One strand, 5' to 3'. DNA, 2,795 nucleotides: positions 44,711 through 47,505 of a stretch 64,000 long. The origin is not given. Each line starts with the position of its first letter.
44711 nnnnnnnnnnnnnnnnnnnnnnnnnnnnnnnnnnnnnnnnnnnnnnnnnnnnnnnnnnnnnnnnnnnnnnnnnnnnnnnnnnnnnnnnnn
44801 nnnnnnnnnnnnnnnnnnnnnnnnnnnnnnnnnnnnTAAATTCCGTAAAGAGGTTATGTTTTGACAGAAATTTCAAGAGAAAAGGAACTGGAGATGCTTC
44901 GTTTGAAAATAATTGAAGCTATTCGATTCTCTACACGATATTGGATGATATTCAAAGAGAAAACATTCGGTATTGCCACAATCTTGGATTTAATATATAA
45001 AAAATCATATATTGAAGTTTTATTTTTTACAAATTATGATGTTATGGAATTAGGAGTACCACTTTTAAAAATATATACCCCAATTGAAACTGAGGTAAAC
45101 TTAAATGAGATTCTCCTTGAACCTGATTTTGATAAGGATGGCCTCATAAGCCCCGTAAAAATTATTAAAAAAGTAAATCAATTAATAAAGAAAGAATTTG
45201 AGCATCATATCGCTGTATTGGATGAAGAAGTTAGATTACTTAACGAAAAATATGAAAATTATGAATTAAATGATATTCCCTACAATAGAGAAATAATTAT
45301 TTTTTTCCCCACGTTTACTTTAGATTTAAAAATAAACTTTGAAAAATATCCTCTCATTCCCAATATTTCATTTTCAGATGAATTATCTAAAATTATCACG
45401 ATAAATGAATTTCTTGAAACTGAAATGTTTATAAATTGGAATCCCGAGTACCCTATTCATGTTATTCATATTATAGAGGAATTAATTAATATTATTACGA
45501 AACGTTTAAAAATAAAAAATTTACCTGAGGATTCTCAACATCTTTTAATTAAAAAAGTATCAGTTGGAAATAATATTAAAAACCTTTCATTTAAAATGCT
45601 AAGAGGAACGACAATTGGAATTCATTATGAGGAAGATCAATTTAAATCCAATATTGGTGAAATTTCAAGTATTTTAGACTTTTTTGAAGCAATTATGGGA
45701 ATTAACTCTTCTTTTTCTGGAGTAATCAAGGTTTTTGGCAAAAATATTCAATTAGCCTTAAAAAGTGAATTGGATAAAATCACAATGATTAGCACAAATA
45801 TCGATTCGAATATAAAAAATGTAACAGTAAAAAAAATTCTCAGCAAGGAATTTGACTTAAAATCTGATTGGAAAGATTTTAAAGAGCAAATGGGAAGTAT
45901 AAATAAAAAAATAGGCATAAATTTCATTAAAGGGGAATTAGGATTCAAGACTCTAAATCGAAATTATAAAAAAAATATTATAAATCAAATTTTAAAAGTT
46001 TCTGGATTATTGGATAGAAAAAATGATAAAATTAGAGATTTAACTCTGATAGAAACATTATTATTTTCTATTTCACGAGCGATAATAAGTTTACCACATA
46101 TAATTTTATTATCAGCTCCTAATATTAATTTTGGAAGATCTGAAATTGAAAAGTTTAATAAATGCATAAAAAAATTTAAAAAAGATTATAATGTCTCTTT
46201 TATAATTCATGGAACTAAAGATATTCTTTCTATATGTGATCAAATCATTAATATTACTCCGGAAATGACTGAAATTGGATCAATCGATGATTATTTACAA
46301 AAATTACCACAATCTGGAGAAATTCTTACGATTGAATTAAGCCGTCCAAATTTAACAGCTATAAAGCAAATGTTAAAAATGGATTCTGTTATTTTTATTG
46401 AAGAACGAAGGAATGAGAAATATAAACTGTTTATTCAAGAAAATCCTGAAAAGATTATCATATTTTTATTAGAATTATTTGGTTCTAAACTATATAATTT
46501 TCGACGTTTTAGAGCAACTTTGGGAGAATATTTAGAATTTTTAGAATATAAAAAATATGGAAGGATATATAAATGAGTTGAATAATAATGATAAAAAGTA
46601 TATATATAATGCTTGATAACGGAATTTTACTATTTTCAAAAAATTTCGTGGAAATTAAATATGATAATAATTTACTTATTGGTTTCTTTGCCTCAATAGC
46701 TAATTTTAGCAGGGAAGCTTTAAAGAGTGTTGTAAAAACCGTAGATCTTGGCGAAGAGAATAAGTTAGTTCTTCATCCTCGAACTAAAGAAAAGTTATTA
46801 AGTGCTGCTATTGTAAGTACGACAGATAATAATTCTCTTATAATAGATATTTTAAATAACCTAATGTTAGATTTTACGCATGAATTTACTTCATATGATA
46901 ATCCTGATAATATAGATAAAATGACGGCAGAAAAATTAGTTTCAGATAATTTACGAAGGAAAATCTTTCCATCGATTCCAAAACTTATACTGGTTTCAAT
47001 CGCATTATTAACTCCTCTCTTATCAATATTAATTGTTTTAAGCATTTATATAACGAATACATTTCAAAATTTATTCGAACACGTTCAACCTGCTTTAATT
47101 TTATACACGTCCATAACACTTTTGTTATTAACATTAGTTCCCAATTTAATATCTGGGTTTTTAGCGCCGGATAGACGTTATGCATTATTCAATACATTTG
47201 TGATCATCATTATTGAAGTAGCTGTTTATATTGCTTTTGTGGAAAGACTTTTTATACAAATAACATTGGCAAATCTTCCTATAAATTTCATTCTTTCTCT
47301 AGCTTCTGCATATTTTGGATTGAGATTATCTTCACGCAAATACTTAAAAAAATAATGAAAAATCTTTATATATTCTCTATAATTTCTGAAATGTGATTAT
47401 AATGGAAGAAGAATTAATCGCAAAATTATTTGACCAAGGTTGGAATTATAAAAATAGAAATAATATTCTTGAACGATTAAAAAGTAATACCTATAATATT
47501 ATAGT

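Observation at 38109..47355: Unusual seven-gene ABC operon: two ABC-2 permeases, three NBD-type proteins (one fused to an extracellular toroid, one dead) and a longin-4TM protein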

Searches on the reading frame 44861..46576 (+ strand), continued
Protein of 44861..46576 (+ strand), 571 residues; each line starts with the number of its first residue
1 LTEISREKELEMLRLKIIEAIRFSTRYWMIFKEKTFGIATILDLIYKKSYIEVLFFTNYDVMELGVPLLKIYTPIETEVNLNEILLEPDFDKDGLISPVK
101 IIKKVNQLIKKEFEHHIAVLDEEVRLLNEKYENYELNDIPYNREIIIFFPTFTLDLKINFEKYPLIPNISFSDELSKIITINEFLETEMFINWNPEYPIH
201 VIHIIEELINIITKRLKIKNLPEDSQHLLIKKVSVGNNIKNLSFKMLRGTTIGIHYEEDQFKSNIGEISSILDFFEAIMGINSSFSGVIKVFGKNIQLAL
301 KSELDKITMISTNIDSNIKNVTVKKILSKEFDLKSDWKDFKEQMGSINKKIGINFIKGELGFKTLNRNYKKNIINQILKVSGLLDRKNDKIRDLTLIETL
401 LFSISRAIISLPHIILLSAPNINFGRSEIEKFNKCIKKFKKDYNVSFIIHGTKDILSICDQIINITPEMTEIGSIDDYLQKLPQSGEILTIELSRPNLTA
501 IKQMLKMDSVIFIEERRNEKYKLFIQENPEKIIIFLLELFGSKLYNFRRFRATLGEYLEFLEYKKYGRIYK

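Call 67: search_protein_families(library=pfam, proteins=[L080:2726-3298:+, L018:1149-2561:-, L014:19065-21713:+, L062:19717-21219:+, L026:12646-14226:+, L053:12395-12772:+, L043:15748-16110:-, L042:508-1035:-, L033:7133-7762:+], max_evalue=0.001)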
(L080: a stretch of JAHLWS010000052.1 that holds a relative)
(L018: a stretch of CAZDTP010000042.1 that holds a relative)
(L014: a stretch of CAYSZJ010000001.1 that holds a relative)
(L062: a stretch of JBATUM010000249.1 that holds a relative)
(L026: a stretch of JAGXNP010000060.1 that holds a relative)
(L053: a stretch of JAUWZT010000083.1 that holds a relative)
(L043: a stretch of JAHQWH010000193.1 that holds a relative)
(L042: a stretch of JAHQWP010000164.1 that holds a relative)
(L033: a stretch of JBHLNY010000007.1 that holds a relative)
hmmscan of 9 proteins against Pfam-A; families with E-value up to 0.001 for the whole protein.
L080:2726-3298:+ (191 aa): 0 families

L018:1149-2561:- (471 aa): 4 families
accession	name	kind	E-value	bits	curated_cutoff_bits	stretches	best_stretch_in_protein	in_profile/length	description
PF13607.11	Succ_CoA_lig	-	2.4e-48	163.9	27.4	1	159-294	2-138/138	Succinyl-CoA ligase like flavodoxin domain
PF13380.12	CoA_binding_2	-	1.4e-20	74.3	22.8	1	16-139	1-114/116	CoA binding domain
PF02629.25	CoA_binding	-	3.8e-07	31.2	22.3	1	14-103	2-97/97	CoA binding domain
PF19045.5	Ligase_CoA_2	-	0.00015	22.2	23.7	1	306-445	2-143/162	Ligase-CoA domain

L014:19065-21713:+ (883 aa): 1 family
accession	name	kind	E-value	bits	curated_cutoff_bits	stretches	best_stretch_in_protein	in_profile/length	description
PF00432.27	Prenyltrans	-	3.9e-08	33.5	26.5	1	88-203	17-127/304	Prenyltransferase alpha-alpha toroid domain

L062:19717-21219:+ (501 aa): 1 family
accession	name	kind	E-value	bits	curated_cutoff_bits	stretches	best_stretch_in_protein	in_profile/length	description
PF01650.23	Peptidase_C13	-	1.3e-07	31.9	22.8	1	251-460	19-227/258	Peptidase C13 family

L026:12646-14226:+ (527 aa): 7 families
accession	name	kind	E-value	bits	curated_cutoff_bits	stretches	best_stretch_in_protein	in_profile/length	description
PF08448.16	PAS_4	-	7.8e-21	74.8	23.1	2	43-148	1-109/110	PAS fold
PF13426.13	PAS_9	-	1.6e-20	73.7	27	2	174-277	6-103/103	PAS domain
PF02518.31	HATPase_c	-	2.1e-16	60.7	26.4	1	417-526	8-110/111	Histidine kinase-, DNA gyrase B-, and HSP90-like ATPase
PF00989.32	PAS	-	5.2e-08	33.3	22.6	0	40-144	4-113/113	PAS fold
PF13596.12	PAS_10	-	2.2e-06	28.7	22.1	1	43-145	5-106/106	PAS domain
PF13188.13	PAS_8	-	2.3e-06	27.7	21.8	0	159-212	1-53/65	PAS domain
PF00512.31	HisKA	-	0.0004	20.8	26.9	1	307-366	10-65/66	His Kinase A (phospho-acceptor) domain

L053:12395-12772:+ (126 aa): 1 family
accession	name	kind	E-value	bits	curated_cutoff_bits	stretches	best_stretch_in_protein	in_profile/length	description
PF00072.30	Response_reg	-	3.5e-22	79.1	30.2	1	9-119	1-110/111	Response regulator receiver domain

L043:15748-16110:- (121 aa): 0 families

L042:508-1035:- (176 aa): 0 families

L033:7133-7762:+ (210 aa): 0 families

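Call 77: search_protein_families(library=padloc, proteins=[window:44861-46576:+], max_evalue=0.00001)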
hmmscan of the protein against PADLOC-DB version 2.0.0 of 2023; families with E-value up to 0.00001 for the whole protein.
window:44861-46576:+ (571 aa): 0 families

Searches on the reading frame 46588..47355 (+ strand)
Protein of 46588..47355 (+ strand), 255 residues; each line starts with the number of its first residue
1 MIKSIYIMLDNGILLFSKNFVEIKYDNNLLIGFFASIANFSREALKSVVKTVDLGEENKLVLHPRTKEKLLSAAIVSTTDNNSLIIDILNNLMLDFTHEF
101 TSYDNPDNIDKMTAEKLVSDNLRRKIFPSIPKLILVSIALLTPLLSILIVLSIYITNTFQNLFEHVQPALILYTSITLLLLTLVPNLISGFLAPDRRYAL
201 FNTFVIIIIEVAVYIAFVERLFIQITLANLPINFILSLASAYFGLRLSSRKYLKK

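Call 3: search_protein_families(library=pfam, proteins=[window:46588-47355:+], max_evalue=0.01)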
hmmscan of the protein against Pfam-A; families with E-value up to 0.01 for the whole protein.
window:46588-47355:+ (255 aa): 0 families

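Call 7: search_protein_families(library=ncbifam, proteins=[window:46588-47355:+], max_evalue=0.01)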
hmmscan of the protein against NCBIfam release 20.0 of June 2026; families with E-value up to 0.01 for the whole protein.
window:46588-47355:+ (255 aa): 0 families

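Call 9: search_solved_structures(query=window:46588-47355:+, max_evalue=10, show_alignments=2)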
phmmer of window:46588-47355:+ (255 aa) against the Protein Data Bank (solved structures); distinct sequences matched with E-value up to 10: 15.
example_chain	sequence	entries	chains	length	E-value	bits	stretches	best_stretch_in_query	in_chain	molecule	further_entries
2q69_A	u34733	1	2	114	0.69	12.9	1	144-234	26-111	Potassium channel protein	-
3t2m_A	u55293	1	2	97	0.74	12.8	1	144-234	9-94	Potassium channel protein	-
3e83_A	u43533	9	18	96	0.94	12.4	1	144-234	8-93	Potassium channel protein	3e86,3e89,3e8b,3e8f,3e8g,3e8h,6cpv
2q67_A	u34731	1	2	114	1.3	12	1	144-234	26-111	Potassium channel protein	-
2q6a_A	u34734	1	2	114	1.3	11.9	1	144-234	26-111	Potassium channel protein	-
4pmw_A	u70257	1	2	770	1.9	11.5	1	107-149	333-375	DIS3-like exonuclease 2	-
6dz1_A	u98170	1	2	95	2.1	11.3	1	144-234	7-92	Potassium channel protein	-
2q68_A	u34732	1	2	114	2.1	11.3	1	144-234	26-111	Potassium channel protein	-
8ctn_A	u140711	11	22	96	2.1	11.3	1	144-234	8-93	Potassium channel protein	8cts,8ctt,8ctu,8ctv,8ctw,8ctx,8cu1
3ouf_A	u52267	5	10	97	2.2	11.2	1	144-234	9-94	Potassium channel protein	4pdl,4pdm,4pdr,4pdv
3tet_A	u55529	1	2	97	2.4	11.1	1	144-234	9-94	Potassium channel protein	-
6ufe_A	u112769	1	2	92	2.5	11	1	145-234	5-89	Transporter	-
3tcu_A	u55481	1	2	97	2.6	11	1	144-234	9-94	Potassium channel protein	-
3t1c_A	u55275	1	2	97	2.6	11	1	144-234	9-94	Potassium channel protein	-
7oph_A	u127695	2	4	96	2.7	10.9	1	144-234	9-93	Potassium channel protein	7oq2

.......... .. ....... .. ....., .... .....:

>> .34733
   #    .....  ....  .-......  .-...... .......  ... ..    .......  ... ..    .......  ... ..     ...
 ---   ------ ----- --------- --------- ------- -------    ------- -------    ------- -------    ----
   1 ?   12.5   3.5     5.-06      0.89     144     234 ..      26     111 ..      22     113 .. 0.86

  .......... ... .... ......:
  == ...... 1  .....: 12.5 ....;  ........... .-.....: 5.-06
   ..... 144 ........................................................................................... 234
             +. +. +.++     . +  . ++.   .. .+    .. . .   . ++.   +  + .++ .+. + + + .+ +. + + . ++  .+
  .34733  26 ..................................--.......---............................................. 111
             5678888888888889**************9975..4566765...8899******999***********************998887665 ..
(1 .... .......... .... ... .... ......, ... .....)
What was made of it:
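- Tried and rejected: PDB sequence search for P6: only insignificant K+-channel matches to the TM part (call 9).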

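Call 14: find_homologous_proteins(query=window:46588-47355:+, max_evalue=0.001)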
Query window:46588-47355:+ (255 aa): 90 proteins with E <= 0.001 among 1740 candidates.
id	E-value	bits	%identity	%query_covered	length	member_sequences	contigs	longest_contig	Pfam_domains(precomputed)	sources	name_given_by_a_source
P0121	1.4e-150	517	100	100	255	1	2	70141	-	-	-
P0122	2.2e-115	402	77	97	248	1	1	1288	-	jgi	-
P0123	3.7e-115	401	75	100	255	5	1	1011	-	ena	-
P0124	2.0e-114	399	76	97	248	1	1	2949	-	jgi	-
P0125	2.4e-97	343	68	97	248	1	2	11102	-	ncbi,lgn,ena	-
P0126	1.1e-92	328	63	97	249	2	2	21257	-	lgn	-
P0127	7.9e-91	322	62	97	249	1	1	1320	-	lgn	-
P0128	1.1e-88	315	62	97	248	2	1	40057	-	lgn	-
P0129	1.7e-87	311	61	97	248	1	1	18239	-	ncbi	-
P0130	1.0e-81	292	58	100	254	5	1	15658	-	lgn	-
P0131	7.3e-76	273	56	97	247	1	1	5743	-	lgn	-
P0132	1.2e-74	269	55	100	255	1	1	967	-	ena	-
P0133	2.0e-74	268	56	99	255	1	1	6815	-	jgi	jgi:hypothetical protein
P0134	4.5e-74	267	56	97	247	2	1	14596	-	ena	-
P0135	7.5e-69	250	53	96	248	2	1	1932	-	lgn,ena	-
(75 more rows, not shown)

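Call 27: predict_structure(alignment_id=A1)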
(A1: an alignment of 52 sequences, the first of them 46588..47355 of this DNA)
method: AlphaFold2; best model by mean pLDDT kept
length: 255 residues; sequences in the alignment: 52
mean_pLDDT: 86.1   pTM: 0.76
mean pLDDT of the five models: 86.1, 84.6, 84.3, 82.7, 82.5
residues with pLDDT >= 90: 94; 70-90: 146; 50-70: 15; < 50: 0
segments of 3 or more residues with pLDDT < 50: none
pLDDT, mean of each block of 10 residues (from residue 1): 89 87 73 75 63 83 87 89 92 93 87 93 86 89 91 87 85 83 92 89 91 84 82 93 92 81
secondary structure, 60 per line:
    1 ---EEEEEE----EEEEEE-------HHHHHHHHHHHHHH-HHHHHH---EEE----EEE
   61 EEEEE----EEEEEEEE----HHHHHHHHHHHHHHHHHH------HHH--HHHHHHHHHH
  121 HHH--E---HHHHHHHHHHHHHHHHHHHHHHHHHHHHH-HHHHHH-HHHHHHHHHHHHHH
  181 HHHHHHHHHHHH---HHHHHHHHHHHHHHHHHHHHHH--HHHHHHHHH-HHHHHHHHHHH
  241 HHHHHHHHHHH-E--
elements in order: E4-9 E14-19 H27-40 H42-47 E51-53 E58-65 E70-77 H82-99 H111-123 H130-158 H160-165 H167-192 H196-217 H220-228 H230-251
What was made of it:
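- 46588..46962 (+): P6 longin-type domain (residues 1-125; beta-beta-alpha-beta-beta-beta-alpha-alpha), cytoplasmic. AF2 model pLDDT 86 (call 27).
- On Longin domain: The AF2 model shows E4-9, E14-19, H27-47, E51-77 (three strands), H82-99 and H111-123 (call 27).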

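Call 31: fold_search(model_id=the predicted structure, library=pdb)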
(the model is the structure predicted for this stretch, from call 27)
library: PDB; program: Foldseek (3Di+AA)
matches with E <= 10: 467; with E <= 0.001: 17
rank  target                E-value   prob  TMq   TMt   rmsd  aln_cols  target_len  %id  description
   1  9ddt_B                1.1e-04  1.00  0.36  0.68   3.9       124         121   19  AAGAB pseudoGTPase domain in complex with AP-1 clathrin adaptor complex sigma 3 subunit (released 2025-07-16)
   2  6owt_S                1.4e-04  1.00  0.36  0.60   3.8       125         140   18  Structure of SIVsmm Nef and SMM tetherin bound to the clathrin adaptor AP-2 complex (released 2019-09-25)
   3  6owo_S                1.6e-04  1.00  0.34  0.58   4.2       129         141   16  CRYO-EM STRUCTURE OF PHOSPHORYLATED AP-2 CORE BOUND TO NECAP (released 2019-09-11)
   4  3tjz_C                2.1e-04  1.00  0.30  0.49   5.4       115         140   18  Crystal Structure of Arf1 Bound to the gamma/zeta-COP Core Complex (released 2012-02-22)
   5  9c58_M                2.2e-04  1.00  0.38  0.72   3.2       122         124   16  AP-3 bound to myristoylated Arf1 (Q71L) (released 2024-12-18)
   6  5mu7_B                2.4e-04  1.00  0.35  0.54   4.2       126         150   17  Crystal Structure of the beta/delta-COPI Core Complex (released 2017-06-28)
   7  9qpq_L                2.4e-04  1.00  0.33  0.41   4.0       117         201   16  The structure of the COPI leaf bound to GOLPH3 (released 2025-10-22)
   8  6uri_S                3.2e-04  1.00  0.34  0.58   4.1       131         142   18  HIV-1 Nef in complex with the CD4 cytoplasmic domain and the AP2 clathrin adaptor complex (released 2020-07-29)
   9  9c58_S                4.3e-04  1.00  0.34  0.53   5.1       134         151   16  AP-3 bound to myristoylated Arf1 (Q71L) (released 2024-12-18)
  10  4p6z_S                4.3e-04  1.00  0.33  0.54   7.5       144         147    7  Crystal structure of the human BST2 cytoplasmic domain and the HIV-1 Vpu cytoplasmic domain bound to the clathrin adap (released 2014-05-21)
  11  7og1_MMM              5.0e-04  1.00  0.36  0.24   3.5       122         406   14  AP2 clathrin adaptor core in complex with cargo peptide and FCHO2 (released 2022-06-01)
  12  2vgl_S                5.0e-04  1.00  0.33  0.54   4.8       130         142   17  AP2 CLATHRIN ADAPTOR CORE (released 2007-12-25)
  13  2xa7_M                6.9e-04  1.00  0.37  0.23   3.3       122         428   14  AP2 clathrin adaptor core in active complex with cargo peptides (released 2010-07-21)
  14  8d9w_e                8.1e-04  1.00  0.33  0.60   4.7       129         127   16  beta-Arf1 homodimeric interface within AP-1, Arf1, Nef, MHC-I lattice on narrow tubes (released 2023-07-05)
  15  7rw9_M                8.6e-04  1.00  0.37  0.63   3.7       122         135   12  AP2 bound to heparin in the bowl conformation (released 2022-03-30)
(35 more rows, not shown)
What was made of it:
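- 46588..46962 (+): Foldseek against PDB: AP sigma/mu, zeta-COP, TRAPP Bet5/Trs23 and Sec22b; E ~1e-4; TM-score normalised to the target 0.5-0.72 (call 31).
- On Longin domain: Foldseek top hits are longin-type chains at probability 1.00 and E ~1e-4 (call 31).
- Closest known: Longin-domain proteins. Same: Fold-level match for the P6 N-terminus (call 31).
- Longin fold of P6: calls 27, 31.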

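Call 77: search_protein_families(library=padloc, proteins=[window:46588-47355:+], max_evalue=0.00001)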
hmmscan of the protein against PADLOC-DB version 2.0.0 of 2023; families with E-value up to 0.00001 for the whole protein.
window:46588-47355:+ (255 aa): 0 families
